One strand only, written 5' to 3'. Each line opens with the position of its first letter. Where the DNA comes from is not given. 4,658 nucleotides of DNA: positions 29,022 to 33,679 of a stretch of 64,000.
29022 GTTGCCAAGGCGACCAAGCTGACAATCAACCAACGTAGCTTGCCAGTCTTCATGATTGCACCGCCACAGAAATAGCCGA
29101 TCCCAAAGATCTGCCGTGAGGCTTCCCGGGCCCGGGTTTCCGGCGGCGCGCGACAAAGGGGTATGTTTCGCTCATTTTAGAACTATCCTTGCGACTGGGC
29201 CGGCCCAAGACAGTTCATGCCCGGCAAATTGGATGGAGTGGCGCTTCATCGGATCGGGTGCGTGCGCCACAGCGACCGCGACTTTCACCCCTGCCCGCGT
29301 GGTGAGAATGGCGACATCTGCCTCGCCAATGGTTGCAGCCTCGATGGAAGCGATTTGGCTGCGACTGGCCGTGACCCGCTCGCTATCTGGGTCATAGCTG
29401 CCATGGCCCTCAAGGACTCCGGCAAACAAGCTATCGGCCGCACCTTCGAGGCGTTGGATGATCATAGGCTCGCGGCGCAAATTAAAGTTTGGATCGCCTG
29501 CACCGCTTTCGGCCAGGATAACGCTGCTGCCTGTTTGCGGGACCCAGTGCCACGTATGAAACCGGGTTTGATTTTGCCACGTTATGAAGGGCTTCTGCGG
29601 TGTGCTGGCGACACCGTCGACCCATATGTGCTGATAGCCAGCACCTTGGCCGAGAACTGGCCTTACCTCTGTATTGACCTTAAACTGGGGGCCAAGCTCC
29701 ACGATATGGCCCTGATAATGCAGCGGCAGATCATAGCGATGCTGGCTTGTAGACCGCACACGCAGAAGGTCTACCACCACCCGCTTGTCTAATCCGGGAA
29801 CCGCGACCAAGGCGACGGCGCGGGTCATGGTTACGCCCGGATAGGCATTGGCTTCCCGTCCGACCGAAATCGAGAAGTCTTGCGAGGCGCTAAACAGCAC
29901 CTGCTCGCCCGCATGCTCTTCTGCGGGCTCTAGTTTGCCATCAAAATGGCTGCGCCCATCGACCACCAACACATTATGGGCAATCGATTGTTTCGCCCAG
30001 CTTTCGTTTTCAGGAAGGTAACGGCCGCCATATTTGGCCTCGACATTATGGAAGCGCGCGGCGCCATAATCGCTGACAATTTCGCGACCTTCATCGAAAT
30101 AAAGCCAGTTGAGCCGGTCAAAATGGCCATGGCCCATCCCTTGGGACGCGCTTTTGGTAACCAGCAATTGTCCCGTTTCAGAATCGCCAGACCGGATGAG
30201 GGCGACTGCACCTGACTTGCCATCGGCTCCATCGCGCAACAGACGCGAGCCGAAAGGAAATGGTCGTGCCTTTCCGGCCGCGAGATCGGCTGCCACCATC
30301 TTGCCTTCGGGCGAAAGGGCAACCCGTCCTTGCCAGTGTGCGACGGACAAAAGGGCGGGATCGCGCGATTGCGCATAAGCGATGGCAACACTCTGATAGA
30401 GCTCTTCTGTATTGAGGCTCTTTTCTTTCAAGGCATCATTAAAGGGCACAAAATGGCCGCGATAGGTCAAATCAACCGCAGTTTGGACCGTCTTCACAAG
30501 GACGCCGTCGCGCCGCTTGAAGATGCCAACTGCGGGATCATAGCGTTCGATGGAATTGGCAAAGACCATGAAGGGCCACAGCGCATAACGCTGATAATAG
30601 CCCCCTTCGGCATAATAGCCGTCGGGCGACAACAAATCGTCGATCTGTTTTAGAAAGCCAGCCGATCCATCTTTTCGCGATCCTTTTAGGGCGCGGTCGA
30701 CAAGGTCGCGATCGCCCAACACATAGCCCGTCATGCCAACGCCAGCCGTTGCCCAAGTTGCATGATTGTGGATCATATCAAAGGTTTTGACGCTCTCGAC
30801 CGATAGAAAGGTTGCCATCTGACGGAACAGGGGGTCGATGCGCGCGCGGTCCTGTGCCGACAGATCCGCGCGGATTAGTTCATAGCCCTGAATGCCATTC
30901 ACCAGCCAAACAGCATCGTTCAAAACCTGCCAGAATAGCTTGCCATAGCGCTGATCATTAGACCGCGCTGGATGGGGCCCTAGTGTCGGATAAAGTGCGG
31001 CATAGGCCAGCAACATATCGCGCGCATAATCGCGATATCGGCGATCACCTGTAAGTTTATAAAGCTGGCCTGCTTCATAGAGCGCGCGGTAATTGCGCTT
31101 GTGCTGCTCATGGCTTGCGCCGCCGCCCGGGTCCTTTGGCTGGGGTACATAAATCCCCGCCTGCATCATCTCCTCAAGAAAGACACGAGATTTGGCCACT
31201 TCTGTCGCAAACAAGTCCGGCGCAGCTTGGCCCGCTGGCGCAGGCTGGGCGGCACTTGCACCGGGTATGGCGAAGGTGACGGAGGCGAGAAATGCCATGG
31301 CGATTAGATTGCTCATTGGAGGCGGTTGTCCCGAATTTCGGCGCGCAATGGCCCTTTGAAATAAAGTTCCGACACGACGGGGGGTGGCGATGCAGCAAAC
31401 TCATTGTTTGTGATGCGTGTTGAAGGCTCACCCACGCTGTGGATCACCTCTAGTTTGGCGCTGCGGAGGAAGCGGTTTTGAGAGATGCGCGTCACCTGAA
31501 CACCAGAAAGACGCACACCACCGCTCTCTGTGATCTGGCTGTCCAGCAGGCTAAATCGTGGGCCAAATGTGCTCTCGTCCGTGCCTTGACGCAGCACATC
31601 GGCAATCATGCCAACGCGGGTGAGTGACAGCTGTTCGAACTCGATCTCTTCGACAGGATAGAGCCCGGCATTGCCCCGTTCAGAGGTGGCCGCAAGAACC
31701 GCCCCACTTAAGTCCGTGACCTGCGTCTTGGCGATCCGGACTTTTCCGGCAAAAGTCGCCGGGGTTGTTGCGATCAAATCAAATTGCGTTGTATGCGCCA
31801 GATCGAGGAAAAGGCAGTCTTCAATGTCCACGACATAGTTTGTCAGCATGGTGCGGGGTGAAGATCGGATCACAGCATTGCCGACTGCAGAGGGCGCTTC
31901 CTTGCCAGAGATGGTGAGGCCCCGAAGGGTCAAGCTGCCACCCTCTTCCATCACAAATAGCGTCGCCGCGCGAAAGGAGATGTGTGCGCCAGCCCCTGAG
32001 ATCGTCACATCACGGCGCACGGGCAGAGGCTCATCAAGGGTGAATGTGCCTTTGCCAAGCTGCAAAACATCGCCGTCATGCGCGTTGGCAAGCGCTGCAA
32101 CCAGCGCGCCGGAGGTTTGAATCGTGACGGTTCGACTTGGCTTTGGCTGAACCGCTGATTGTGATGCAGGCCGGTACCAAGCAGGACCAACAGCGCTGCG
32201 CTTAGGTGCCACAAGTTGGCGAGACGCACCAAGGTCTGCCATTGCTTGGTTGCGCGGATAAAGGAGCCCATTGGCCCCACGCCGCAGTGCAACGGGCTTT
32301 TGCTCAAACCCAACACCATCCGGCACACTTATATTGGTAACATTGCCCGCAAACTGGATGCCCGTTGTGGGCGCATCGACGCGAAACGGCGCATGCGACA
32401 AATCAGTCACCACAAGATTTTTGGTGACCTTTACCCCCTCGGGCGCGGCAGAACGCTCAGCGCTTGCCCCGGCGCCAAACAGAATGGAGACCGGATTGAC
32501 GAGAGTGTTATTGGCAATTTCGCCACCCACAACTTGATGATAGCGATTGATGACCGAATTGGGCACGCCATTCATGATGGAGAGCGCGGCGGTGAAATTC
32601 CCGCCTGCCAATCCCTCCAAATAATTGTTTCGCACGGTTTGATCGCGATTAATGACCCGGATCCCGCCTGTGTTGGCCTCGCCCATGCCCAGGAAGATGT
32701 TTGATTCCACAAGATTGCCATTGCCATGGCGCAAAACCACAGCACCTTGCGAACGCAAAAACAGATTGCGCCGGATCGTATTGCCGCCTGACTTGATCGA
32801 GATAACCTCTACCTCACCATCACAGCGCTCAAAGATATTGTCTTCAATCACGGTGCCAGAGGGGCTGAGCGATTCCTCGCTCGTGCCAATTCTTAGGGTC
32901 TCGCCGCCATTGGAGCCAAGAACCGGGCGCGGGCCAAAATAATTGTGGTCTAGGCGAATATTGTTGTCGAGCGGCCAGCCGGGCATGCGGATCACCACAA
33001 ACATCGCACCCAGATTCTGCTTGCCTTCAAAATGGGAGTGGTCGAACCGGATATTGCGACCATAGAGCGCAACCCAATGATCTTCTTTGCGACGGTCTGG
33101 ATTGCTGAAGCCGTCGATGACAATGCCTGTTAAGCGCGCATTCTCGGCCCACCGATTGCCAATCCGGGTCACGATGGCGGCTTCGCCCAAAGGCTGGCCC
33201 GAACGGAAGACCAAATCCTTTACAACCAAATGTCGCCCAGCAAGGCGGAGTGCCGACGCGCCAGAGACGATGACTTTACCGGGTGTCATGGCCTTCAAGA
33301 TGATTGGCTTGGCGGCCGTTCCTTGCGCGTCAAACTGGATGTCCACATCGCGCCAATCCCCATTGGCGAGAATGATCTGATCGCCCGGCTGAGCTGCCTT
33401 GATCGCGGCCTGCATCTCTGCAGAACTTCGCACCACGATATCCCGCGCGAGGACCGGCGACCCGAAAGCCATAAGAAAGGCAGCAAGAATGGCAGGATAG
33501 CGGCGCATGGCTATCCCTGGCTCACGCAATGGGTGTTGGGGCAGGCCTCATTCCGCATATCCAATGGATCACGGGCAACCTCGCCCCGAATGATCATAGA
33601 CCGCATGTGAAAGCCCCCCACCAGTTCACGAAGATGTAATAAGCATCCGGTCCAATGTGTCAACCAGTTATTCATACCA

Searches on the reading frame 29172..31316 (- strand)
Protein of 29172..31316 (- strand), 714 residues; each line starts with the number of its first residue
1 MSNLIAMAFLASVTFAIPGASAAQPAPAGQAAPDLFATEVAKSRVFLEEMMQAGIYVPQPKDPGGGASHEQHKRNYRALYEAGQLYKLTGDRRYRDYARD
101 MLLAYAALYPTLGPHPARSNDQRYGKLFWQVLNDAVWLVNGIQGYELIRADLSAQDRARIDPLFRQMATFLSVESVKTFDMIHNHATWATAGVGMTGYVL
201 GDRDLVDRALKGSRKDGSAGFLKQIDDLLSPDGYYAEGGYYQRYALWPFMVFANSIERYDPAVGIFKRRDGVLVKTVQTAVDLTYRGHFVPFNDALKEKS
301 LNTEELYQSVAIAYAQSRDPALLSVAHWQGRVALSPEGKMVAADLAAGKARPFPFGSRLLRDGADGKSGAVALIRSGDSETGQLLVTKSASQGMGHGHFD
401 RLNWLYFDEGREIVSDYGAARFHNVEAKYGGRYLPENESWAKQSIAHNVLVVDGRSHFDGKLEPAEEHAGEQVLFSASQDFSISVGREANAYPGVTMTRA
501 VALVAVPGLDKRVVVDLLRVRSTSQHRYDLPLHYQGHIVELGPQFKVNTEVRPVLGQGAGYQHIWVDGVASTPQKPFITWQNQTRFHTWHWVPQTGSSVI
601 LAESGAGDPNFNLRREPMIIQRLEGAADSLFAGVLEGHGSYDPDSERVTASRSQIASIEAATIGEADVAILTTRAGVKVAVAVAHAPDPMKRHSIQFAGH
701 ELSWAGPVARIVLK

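Call 4: search_protein_families(library=pfam, proteins=[window:29172-31316:-])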
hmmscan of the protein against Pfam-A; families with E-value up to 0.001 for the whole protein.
window:29172-31316:- (714 aa): 3 families
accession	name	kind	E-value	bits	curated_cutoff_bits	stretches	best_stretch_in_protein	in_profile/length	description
PF07940.18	Hepar_II_III_C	-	1.3e-20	74.4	24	1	362-625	5-225/237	Heparinase II/III-like, C-terminal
PF05426.18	Alginate_lyase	-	1e-15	58.4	22.2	1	55-276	31-261/275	Alginate lyase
PF22686.1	Alg17C_C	-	2.5e-07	30.8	27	1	676-706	4-34/39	Exo-oligoalginate lyase-like, C-terminal domain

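Call 89: search_solved_structures(query=window:29172-31316:-, max_evalue=1e-10)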
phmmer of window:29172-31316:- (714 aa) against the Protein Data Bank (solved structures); distinct sequences matched with E-value up to 1e-10: 7.
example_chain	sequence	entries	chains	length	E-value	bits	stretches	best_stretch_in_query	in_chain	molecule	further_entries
4nei_A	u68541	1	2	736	3.5e-205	686.3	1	31-708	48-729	alginate lyase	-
4ojz_A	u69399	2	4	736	6.2e-204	682.2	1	31-708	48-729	Putative alginate lyase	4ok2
4ok4_A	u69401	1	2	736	1e-203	681.5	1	31-708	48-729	Putative alginate lyase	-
9irq_A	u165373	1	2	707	7.5e-189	632.3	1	29-683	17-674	Alginate lyase AlgL17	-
7bjt_A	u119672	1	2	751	5.8e-157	526.9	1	38-710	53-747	Alginate lyase, family PL17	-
8bdd_A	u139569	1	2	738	8.4e-157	526.4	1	39-706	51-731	Alginate lyase family protein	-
7bm6_A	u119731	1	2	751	1e-155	522.8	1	38-710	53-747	Alginate lyase, family PL17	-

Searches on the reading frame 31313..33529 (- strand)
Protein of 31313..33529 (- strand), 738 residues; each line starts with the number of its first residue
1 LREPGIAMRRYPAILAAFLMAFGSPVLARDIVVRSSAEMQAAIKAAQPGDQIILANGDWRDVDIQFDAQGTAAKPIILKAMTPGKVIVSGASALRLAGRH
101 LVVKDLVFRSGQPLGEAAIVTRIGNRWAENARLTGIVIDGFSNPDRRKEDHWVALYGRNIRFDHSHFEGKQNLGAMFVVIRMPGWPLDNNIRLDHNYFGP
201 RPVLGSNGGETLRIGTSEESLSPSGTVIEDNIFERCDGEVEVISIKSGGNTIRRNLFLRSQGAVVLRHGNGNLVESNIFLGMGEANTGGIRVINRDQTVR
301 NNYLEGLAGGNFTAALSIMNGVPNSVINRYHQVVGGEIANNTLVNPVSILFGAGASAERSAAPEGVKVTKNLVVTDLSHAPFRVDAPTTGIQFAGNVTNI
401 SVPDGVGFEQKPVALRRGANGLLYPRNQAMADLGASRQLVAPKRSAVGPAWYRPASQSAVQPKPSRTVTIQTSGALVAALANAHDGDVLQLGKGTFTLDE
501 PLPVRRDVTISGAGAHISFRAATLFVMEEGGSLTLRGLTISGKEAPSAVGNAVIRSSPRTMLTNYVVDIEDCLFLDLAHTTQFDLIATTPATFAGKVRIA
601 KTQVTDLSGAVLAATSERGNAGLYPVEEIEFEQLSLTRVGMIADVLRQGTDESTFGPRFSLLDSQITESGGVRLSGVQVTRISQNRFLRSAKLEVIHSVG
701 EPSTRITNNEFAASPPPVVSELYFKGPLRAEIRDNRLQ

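Call 4: search_protein_families(library=pfam, proteins=[window:31313-33529:-])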
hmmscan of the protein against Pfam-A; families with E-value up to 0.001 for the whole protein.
window:31313-33529:- (738 aa): 3 families
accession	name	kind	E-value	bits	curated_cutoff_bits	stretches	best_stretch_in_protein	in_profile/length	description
PF14592.12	Chondroitinas_B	-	1.5e-94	317.8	24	1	33-401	1-383/426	Chondroitinase B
PF05048.19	NosD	-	7.3e-06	26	23.6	0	226-311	71-153/212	Periplasmic copper-binding protein (NosD)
PF13229.12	Beta_helix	-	9.4e-06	25.8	25.9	0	224-322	31-124/158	Right handed beta helix region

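Call 90: search_solved_structures(query=window:31313-33529:-, max_evalue=1e-10)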
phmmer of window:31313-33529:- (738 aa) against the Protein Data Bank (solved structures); distinct sequences matched with E-value up to 1e-10: 15.
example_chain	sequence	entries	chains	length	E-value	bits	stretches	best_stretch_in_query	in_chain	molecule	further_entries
8bwk_A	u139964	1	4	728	1.3e-171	575.9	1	39-736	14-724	Alginate lyase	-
5gkd_A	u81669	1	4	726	3.9e-169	567.7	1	30-723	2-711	AlyGC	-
5gkq_A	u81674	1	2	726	2.9e-168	564.9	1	30-723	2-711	AlyGC mutant - R241A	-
7o77_A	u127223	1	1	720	6.5e-128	431.5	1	36-711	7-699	Poly(Beta-D-mannuronate) lyase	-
7o7t_A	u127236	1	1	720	6.9e-128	431.4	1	37-711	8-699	Poly(Beta-D-mannuronate) lyase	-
7dmk_A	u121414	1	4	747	1.1e-108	367.9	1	38-692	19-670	BcAlyPL6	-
7o84_A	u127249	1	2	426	2.5e-79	270.9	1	35-404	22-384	Alginate lyase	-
7o7a_A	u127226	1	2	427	2.5e-79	270.9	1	35-404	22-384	Aliginate lyase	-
6qps_A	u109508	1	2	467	2.6e-59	204.8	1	46-377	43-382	Polysaccharide Lyase Family 6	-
7o79_A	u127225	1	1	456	6e-36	127.5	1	31-387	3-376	Poly(Beta-D-mannuronate) lyase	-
5z9t_A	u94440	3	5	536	6.6e-31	110.9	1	37-310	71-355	alginate lyase AlyF-OU02 | Alginate lyase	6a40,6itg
7bz0_A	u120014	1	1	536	4.8e-30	108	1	37-310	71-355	Alginate lyase AlyF-OU02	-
1dbg_A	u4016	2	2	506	8.9e-22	80.7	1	25-345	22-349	CHONDROITINASE B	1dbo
1ofl_A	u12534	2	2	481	2.1e-21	79.5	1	32-345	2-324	CHONDROITINASE B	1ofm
7o78_A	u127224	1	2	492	2.1e-21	79.5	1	30-305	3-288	Polysaccharide lyase from Pseudopedobacter saltans, Pedsa3807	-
